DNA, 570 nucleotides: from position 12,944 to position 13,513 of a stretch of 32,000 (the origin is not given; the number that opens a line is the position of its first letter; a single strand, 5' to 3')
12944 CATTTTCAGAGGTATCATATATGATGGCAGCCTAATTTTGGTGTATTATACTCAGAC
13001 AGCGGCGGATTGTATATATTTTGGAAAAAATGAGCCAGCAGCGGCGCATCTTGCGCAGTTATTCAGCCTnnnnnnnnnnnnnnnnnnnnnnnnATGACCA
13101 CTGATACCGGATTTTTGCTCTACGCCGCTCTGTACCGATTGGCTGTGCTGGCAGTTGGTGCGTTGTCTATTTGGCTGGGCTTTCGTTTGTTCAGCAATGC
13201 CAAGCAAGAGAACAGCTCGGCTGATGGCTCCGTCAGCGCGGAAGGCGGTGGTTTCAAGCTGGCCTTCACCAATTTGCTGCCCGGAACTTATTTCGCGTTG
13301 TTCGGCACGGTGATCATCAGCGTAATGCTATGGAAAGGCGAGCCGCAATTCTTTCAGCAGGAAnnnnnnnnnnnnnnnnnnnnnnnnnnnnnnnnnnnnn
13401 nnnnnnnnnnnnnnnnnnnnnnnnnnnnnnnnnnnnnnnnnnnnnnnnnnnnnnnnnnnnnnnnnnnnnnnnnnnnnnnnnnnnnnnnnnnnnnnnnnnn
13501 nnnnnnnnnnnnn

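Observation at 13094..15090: Two-gene operon: 2-TM helical protein + secreted caspase (C14) fused to a DUF1566 lectin-like domain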

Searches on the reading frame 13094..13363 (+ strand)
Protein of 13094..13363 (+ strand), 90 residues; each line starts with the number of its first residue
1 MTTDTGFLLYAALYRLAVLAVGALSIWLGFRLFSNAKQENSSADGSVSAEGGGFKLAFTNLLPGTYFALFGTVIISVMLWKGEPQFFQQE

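Call 47: search_protein_representatives(alignment_id=A2)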
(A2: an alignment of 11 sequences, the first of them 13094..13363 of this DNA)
Query: 11 sequences, 92 profile positions. Proteins with E-value up to 0.001 (for the whole library): 1281; up to 1e-10: 283; up to 1e-30: 13. The best 150 are listed.
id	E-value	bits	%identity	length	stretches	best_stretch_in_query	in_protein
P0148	2.6e-38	146.2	-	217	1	1-92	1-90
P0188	9.3e-38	144.4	-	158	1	1-92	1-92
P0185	1.5e-35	137.4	-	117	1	1-91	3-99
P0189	1.6e-35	137.2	-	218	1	1-92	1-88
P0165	2.0e-35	137.0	-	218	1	1-91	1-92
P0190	2.3e-35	136.7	-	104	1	1-89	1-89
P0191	2.6e-34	133.4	-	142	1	1-90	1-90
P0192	6.0e-34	132.2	-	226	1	1-91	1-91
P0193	2.7e-33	130.1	-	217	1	1-92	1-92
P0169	3.3e-33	129.8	-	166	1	1-91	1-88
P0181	4.2e-33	129.5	-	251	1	1-91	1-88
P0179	1.9e-31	124.2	-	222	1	3-87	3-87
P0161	2.2e-31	124.0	-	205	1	1-92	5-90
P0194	1.1e-27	112.2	-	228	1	1-91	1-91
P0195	5.9e-24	100.2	-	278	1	1-92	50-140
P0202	2.0e-21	92.0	-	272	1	1-91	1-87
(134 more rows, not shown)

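Call 52: find_encoding_contigs(protein=P0202, flank=4000, max_places=4)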
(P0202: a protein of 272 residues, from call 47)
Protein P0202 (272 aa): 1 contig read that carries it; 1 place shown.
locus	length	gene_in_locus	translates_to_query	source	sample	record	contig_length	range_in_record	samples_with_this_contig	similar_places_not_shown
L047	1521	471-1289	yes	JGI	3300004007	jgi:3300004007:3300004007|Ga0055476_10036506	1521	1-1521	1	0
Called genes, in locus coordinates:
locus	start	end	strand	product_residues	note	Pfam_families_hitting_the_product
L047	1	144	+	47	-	?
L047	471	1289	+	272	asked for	PF13428:TPR_14 (faint), PF13424:TPR_12 (faint), PF00515:TPR_1 (faint), PF07719:TPR_2 (faint), PF13176:TPR_7 (faint), PF13181:TPR_8 (faint), PF13374:TPR_10 (faint), PF13431:TPR_17 (faint)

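Call 54: find_related_loci(query=A3, collection=metagenome_contigs, flank=5000)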
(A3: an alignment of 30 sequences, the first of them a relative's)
Query A3 (252 aa) in metagenome_contigs; peptide patterns used: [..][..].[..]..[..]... (x = any residue, [..] = any of these).
474 stretches matched a pattern; 85 encode a relative of the query (tblastn E <= 1e-3); the best 80 are kept; 80 distinct loci.
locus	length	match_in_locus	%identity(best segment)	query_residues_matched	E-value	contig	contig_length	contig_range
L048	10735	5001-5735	63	1-250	2e-95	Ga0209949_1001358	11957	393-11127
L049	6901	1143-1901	66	1-250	5e-93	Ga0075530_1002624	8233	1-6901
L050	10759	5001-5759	66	1-250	9e-93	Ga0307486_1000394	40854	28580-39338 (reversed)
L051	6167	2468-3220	66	1-250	5e-92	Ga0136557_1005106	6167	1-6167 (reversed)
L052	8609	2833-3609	64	1-250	2e-91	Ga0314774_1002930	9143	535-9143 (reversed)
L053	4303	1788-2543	66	1-249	2e-89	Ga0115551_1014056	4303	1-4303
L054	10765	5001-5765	64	1-248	5e-86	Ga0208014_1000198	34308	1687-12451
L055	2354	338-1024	37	1-237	8e-49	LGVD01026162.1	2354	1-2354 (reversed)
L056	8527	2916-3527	44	1-211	1e-48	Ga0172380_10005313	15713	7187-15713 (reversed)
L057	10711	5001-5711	41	1-244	2e-46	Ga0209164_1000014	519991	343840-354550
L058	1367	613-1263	41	1-233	2e-46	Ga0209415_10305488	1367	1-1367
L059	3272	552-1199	39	1-232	5e-45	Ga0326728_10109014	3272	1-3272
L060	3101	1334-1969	38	1-232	1e-44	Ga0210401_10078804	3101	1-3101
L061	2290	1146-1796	38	1-233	2e-43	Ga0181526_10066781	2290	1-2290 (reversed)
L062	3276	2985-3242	87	1-86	4e-43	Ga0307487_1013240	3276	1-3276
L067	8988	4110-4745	36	8-232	1e-36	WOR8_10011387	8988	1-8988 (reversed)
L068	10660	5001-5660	31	1-233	2e-33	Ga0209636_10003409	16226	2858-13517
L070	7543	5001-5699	35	1-237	1e-32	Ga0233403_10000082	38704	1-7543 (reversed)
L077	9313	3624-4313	31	1-232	1e-31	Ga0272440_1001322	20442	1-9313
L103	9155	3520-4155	32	7-215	5e-24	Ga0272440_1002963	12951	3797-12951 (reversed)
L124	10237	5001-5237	40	1-80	3e-10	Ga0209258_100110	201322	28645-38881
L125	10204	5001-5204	41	12-80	8e-9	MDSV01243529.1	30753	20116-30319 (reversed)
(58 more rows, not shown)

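Call 76: find_homologous_proteins(query=A3, max_evalue=1e-8)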
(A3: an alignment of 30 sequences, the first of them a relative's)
Query A3 (30 sequences) (252 aa, profile of the alignment): 48 proteins with E <= 1e-8 among 8000 candidates.
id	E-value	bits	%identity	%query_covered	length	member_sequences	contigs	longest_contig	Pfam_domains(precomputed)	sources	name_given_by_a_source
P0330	1.0e-79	286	38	92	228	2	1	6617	PF14559.13,PF00515.35,PF13424.13,PF13176.13,PF13432.13,PF13428.13,PF13181.13,PF07719.24,PF13374.13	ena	-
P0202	2.1e-78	282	38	92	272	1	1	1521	PF13431.13,PF00515.35,PF13424.13,PF13176.13,PF13428.13,PF13181.13,PF07719.24,PF13374.13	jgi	-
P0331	1.5e-70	256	34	96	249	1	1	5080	PF00515.35,PF13424.13,PF13432.13,PF13428.13,PF13181.13,PF07719.24,PF13374.13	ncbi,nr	ncbi:MAG: hypothetical protein D3908_00290 [Candidatus Electrothrix sp. AUS4]|nr:hypothetical protei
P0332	1.6e-70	256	36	96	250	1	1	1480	PF00515.35,PF13424.13,PF13432.13,PF13181.13,PF07719.24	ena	-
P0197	2.6e-68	248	100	100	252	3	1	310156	PF14559.13,PF00515.35,PF13428.13,PF13181.13,PF07719.24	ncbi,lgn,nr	ncbi:MAG: tetratricopeptide repeat protein [Gammaproteobacteria bacterium]|nr:tetratricopeptide repe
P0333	6.5e-68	247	40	93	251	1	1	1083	PF00515.35,PF13424.13,PF13428.13,PF07719.24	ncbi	-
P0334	9.0e-68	247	36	93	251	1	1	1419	PF00515.35,PF13424.13,PF13181.13,PF07719.24,PF13374.13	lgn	-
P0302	1.5e-67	246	37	93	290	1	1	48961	PF00515.35,PF13424.13,PF13176.13,PF13428.13,PF13181.13,PF07719.24,PF13374.13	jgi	jgi:hypothetical protein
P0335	1.7e-67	246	40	97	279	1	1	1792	PF14559.13,PF00515.35,PF12895.14,PF13432.13,PF13428.13,PF07719.24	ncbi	-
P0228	6.6e-66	241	50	98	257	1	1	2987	PF14559.13,PF00515.35,PF13424.13,PF13432.13,PF13428.13,PF13181.13,PF07719.24,PF13374.13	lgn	-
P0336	1.3e-64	236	63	99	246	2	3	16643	PF14559.13,PF00515.35,PF13424.13,PF13428.13,PF07719.24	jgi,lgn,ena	-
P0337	3.4e-64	235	61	99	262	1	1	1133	PF14559.13,PF00515.35,PF13424.13,PF13176.13,PF13428.13,PF13181.13,PF07719.24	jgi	jgi:tetratricopeptide (TPR) repeat protein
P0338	3.6e-64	235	65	99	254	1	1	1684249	PF14559.13,PF00515.35,PF13424.13,PF13428.13,PF07719.24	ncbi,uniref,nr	ncbi:tetratricopeptide repeat protein [Marinobacter sp. ATCH36]|uniref:tetratricopeptide repeat prot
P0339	4.2e-63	231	66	99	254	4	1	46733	PF14559.13,PF00515.35,PF13424.13,PF13428.13,PF07719.24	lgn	-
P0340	9.6e-63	230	62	98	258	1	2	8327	PF14559.13,PF00515.35,PF13424.13,PF13428.13,PF07719.24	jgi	-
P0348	9.6e-60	220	39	92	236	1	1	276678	-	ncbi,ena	-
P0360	9.1e-53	198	37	75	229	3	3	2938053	-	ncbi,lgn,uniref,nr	ncbi:MAG: hypothetical protein CDV28_10857 [Candidatus Electronema aureum]|uniref:Uncharacterized pr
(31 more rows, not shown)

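Call 77: find_encoding_contigs(protein=P0360, flank=6000, max_places=2)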
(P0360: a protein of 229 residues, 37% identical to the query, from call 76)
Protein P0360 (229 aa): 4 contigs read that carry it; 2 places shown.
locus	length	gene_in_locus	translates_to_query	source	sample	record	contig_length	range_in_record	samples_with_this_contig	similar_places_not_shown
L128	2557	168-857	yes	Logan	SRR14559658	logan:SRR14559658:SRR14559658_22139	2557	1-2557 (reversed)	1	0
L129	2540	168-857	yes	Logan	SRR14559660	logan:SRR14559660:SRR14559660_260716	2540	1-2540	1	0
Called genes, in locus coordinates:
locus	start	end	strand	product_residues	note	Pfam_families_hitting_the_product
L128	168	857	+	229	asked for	-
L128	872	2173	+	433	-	PF00656:Peptidase_C14, PF14538:Raptor_N (faint)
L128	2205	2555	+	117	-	?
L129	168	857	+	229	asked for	-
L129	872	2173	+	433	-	PF00656:Peptidase_C14, PF14538:Raptor_N (faint)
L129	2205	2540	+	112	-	?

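Call 78: find_encoding_contigs(protein=P0338, flank=6000, max_places=2)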
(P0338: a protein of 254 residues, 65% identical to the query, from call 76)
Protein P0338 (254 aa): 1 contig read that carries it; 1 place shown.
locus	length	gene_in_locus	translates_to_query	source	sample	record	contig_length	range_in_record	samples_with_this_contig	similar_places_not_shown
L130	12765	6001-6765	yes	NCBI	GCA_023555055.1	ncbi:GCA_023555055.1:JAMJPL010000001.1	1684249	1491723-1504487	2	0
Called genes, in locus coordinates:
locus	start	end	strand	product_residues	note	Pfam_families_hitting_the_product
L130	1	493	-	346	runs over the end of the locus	PF24827:AstE_AspA_cat (faint)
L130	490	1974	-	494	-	PF04107:GCS2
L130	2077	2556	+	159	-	PF00254:FKBP_C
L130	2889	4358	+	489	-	PF13205:Big_5, PF11999:Ice_binding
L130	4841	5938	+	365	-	PF03600:CitMHS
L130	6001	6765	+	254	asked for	PF13428:TPR_14 (faint), PF07719:TPR_2 (faint), PF13424:TPR_12 (faint), PF00515:TPR_1 (faint), PF14559:TPR_19 (weak)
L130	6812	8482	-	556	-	PF08238:Sel1, PF00656:Peptidase_C14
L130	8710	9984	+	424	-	PF03797:Autotransporter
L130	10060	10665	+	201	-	PF02557:VanY, PF13539:Peptidase_M15_4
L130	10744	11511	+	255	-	-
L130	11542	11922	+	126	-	PF19649:DUF6152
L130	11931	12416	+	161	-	-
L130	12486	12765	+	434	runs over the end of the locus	PF01794:Ferric_reduct, PF00175:NAD_binding_1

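Call 79: find_encoding_contigs(protein=P0348, flank=6000, max_places=2)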
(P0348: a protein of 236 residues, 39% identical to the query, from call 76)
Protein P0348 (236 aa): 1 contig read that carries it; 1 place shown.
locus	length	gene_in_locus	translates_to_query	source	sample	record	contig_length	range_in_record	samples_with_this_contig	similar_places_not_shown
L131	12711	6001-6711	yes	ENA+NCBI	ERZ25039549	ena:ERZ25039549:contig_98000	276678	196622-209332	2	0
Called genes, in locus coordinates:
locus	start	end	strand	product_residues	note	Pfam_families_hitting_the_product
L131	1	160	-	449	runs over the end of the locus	PF04055:Radical_SAM, PF06969:HemN_C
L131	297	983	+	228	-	PF13458:Peripla_BP_6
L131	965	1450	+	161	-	PF13433:Peripla_BP_5, PF13458:Peripla_BP_6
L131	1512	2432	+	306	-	PF02653:BPD_transp_2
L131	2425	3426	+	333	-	PF02653:BPD_transp_2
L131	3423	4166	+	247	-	PF00005:ABC_tran, PF12399:BCA_ABC_TP_C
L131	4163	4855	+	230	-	PF00005:ABC_tran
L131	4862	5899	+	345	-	PF02826:2-Hacid_dh_C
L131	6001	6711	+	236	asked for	-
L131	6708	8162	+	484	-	PF00656:Peptidase_C14, PF08239:SH3_3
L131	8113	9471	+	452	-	PF03781:FGE-sulfatase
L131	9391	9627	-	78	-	-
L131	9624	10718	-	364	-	PF01408:GFO_IDH_MocA, PF02894:GFO_IDH_MocA_C, PF22725:GFO_IDH_MocA_C3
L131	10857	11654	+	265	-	PF05721:PhyH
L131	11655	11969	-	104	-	-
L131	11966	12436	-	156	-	PF21352:Zn_ribbon_Thio2, PF00085:Thioredoxin, PF13098:Thioredoxin_2 (weak)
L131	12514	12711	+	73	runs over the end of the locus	-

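Call 99: search_protein_families(library=pfam, proteins=[L067:2351-3514:+, L067:5207-6139:+, L068:6168-9551:+, L070:3183-4892:+, L077:2512-3486:+, L077:4408-5736:-, L103:774-3467:+, L103:4514-6445:+, L125:5429-6106:+, L124:5327-5797:+], max_evalue=0.001)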
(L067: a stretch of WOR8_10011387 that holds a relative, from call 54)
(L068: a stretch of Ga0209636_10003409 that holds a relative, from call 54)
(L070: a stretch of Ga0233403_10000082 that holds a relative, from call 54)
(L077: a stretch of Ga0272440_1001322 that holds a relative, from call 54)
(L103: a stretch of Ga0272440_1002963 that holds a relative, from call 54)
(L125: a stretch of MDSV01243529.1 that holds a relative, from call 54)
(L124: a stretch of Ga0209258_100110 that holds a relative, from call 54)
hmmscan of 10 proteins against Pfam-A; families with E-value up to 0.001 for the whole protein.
L067:2351-3514:+ (388 aa): 2 families
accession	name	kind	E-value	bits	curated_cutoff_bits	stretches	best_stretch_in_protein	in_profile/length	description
PF13458.12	Peripla_BP_6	-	7.2e-16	59.2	31.7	1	53-372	15-339/343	Periplasmic binding protein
PF01094.35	ANF_receptor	-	9.1e-07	28.7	25.4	1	105-370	53-349/353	Receptor family ligand binding region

L067:5207-6139:+ (311 aa): 1 family
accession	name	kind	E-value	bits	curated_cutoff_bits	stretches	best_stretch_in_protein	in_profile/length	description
PF04199.19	Cyclase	-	7.1e-35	120.7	23.1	1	42-217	1-141/142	Putative cyclase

L068:6168-9551:+ (1128 aa): 17 families
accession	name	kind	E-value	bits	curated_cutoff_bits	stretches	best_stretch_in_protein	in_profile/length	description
PF12770.12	CHAT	-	4.9e-48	164.5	24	1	792-1127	3-289/289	CHAT domain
PF13424.12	TPR_12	-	2.5e-25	88.9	30.1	3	289-355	8-76/77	Tetratricopeptide repeat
PF00515.34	TPR_1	-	2.8e-15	55.8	27.8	1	365-393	2-30/34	Tetratricopeptide repeat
PF07719.23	TPR_2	-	6.8e-15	54.3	27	1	364-393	1-30/34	Tetratricopeptide repeat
PF13374.12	TPR_10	-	4.7e-11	42.8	27.5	0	367-393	5-31/42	Tetratricopeptide repeat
PF17874.7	TPR_MalT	-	5.9e-11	42.7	45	1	207-466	4-265/336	MalT-like TPR region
PF13181.12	TPR_8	-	1.8e-10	40.5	25.7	0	367-394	4-31/34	Tetratricopeptide repeat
PF13176.12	TPR_7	-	2.6e-09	36.8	27.9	0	368-389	3-24/36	Tetratricopeptide repeat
PF13432.12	TPR_16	-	1.6e-07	32.1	32.7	0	408-465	3-55/65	Tetratricopeptide repeat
PF13428.12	TPR_14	-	3.1e-06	27.8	23.5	0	446-466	6-26/44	Tetratricopeptide repeat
PF09976.15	TPR_21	-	5.4e-06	26.7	25.5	0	230-278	132-180/193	Tetratricopeptide repeat-like domain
PF14559.12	TPR_19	-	1.5e-05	25.7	25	0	413-465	2-49/68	Tetratricopeptide repeat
PF13414.12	TPR_11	-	2.8e-05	24.2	26.8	0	371-393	1-23/42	TPR repeat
PF12895.13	ANAPC3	-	0.00012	22.8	27.2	0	368-427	27-81/82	Anaphase-promoting complex, cyclosome, subunit 3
PF10602.15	RPN7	-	0.00052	20.2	29.6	1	341-420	13-94/174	26S proteasome subunit RPN7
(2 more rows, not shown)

L070:3183-4892:+ (570 aa): 1 family
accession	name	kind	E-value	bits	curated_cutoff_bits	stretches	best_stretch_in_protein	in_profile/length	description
PF12770.12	CHAT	-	4.3e-60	204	24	1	274-568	6-289/289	CHAT domain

L077:2512-3486:+ (325 aa): 1 family
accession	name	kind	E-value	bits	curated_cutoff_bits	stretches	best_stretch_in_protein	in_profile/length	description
PF12770.12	CHAT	-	4.5e-41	141.6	24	1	2-323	8-289/289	CHAT domain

L077:4408-5736:- (443 aa): 1 family
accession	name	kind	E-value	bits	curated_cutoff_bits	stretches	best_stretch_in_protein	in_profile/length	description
PF04773.18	FecR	-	2.9e-12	47.3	24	1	83-179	3-92/97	FecR protein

L103:774-3467:+ (898 aa): 13 families
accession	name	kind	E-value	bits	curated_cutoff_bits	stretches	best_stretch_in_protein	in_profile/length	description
PF13424.12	TPR_12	-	2.2e-43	146.7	30.1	4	204-277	4-77/77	Tetratricopeptide repeat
PF12770.12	CHAT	-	5.4e-42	144.6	24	1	580-896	2-289/289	CHAT domain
PF13374.12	TPR_10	-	3.2e-30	103.7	27.5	3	248-284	5-41/42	Tetratricopeptide repeat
PF07719.23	TPR_2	-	6.3e-22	76.3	27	1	161-190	1-30/34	Tetratricopeptide repeat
PF24885.1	TPR_NPHP3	-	5e-21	75.6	100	3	77-197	100-219/239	Nephrocystin-3 TPR domain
PF13176.12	TPR_7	-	7.9e-20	69.6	27.9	1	164-190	2-28/36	Tetratricopeptide repeat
PF00515.34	TPR_1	-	1e-19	69.9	27.8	1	161-190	1-30/34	Tetratricopeptide repeat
PF13181.12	TPR_8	-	2.3e-18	65.1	25.7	1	161-190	1-30/34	Tetratricopeptide repeat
PF17874.7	TPR_MalT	-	3.4e-11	43.5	45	2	166-328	6-162/336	MalT-like TPR region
PF13428.12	TPR_14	-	2e-08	34.5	23.5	0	165-190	5-30/44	Tetratricopeptide repeat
PF14559.12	TPR_19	-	1.3e-06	29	25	0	130-187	3-51/68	Tetratricopeptide repeat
PF13431.12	TPR_17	-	8.6e-06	26.1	24.4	0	160-181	12-33/34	Tetratricopeptide repeat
PF13432.12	TPR_16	-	0.00028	21.7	32.7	0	148-180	27-50/65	Tetratricopeptide repeat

L103:4514-6445:+ (644 aa): 2 families
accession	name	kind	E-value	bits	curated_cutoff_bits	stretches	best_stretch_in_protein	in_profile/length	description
PF13229.12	Beta_helix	-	5e-15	55.9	25.9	2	151-318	21-157/158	Right handed beta helix region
PF05048.19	NosD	-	0.00084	19.3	23.6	0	315-466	47-172/212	Periplasmic copper-binding protein (NosD)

L125:5429-6106:+ (226 aa): 0 families

L124:5327-5797:+ (157 aa): 0 families
